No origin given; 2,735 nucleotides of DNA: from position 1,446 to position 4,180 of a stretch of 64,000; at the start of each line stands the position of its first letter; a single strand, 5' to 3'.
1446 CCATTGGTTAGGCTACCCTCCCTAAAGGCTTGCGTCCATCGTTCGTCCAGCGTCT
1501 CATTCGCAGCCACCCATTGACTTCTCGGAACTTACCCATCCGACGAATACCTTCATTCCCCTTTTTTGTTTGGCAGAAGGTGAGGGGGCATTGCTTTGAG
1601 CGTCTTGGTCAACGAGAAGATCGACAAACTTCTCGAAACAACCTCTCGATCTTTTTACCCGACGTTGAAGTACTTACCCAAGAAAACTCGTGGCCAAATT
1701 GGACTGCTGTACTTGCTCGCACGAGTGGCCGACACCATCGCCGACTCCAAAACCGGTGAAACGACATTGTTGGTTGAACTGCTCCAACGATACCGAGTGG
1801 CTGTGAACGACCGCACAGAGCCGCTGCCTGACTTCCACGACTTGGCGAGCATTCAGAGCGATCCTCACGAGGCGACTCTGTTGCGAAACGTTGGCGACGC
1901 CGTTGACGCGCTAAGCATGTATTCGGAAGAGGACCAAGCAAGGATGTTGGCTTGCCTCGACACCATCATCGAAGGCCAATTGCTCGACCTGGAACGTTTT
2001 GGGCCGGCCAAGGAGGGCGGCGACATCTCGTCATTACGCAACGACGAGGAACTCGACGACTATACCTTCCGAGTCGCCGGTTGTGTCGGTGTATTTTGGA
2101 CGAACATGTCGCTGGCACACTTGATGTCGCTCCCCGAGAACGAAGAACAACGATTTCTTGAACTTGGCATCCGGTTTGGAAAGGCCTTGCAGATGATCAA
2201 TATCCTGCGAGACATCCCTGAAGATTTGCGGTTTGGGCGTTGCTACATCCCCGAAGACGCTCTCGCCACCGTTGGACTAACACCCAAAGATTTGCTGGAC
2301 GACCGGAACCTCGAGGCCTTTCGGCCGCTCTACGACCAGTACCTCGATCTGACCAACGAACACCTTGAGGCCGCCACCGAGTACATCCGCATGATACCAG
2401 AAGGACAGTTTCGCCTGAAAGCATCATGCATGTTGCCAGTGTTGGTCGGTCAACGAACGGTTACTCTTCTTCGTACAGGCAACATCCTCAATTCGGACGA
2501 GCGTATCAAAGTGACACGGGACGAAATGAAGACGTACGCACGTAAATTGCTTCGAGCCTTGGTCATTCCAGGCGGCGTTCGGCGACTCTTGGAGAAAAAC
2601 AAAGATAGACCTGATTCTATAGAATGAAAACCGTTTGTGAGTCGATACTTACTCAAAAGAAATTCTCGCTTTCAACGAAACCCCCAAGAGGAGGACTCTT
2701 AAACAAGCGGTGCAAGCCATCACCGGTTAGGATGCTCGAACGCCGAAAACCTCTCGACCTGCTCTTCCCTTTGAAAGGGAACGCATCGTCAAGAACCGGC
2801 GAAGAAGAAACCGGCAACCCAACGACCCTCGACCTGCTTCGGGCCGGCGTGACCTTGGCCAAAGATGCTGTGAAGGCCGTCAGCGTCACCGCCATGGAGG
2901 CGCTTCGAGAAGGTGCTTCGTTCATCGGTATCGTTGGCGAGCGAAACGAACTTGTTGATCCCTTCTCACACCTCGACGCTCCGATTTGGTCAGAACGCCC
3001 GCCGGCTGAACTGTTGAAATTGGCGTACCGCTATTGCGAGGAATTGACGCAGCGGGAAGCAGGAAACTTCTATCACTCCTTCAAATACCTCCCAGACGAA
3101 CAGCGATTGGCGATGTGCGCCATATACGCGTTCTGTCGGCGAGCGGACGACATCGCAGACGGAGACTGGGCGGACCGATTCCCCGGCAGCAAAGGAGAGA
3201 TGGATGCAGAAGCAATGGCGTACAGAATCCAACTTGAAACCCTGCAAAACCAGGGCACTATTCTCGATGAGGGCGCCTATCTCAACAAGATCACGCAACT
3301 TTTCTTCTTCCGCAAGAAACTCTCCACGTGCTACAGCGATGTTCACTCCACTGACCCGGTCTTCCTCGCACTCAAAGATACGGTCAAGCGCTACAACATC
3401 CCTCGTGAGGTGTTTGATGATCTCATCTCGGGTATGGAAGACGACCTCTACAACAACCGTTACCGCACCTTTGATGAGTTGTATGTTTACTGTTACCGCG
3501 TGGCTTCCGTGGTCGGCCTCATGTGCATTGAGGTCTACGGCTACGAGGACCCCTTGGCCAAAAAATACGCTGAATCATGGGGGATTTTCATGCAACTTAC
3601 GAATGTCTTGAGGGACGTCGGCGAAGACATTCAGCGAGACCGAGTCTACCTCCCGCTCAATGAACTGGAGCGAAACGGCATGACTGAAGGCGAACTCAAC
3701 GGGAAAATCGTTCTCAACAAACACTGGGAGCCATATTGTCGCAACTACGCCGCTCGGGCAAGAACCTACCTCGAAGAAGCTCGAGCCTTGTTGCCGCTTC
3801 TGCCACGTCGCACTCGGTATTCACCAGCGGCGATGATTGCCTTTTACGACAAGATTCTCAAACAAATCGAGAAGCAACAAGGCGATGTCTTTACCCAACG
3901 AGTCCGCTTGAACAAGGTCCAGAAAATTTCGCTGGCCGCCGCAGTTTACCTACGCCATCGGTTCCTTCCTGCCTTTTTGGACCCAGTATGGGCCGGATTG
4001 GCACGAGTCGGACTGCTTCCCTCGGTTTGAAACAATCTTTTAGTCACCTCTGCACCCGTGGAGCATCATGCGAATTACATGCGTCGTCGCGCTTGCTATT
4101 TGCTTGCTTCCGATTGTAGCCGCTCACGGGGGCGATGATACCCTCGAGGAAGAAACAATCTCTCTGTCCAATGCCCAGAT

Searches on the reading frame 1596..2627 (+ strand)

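Call 55: search_protein_families(library=pfam, proteins=[window:1596-2627:+], max_evalue=0.0001)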
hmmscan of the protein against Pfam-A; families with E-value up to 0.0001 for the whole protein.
window:1596-2627:+ (343 aa): 1 family
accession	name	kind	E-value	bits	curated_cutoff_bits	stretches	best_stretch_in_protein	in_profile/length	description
PF00494.24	SQS_PSY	-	6.3e-47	160.9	26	1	15-308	3-261/263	Squalene/phytoene synthase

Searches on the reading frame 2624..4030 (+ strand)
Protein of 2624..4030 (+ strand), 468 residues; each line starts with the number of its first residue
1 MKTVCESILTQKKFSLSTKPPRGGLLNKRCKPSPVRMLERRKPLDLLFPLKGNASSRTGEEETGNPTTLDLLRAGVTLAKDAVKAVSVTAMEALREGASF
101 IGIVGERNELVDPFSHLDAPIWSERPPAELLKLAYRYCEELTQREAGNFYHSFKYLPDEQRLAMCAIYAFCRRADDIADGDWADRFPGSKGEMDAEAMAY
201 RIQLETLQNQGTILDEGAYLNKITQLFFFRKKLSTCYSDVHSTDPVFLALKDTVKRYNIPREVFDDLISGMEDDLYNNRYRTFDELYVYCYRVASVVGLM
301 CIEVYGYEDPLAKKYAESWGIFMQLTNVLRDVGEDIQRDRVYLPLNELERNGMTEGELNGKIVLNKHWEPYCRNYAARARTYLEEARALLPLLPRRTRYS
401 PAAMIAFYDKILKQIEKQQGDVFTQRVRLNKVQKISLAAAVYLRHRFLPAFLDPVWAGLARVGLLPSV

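Call 55: search_protein_families(library=pfam, proteins=[window:2624-4030:+], max_evalue=0.0001)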
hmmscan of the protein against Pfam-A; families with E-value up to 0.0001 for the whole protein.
window:2624-4030:+ (468 aa): 1 family
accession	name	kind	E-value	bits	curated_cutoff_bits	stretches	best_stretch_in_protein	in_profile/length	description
PF00494.24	SQS_PSY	-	9.7e-73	245.5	26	1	146-432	5-262/263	Squalene/phytoene synthase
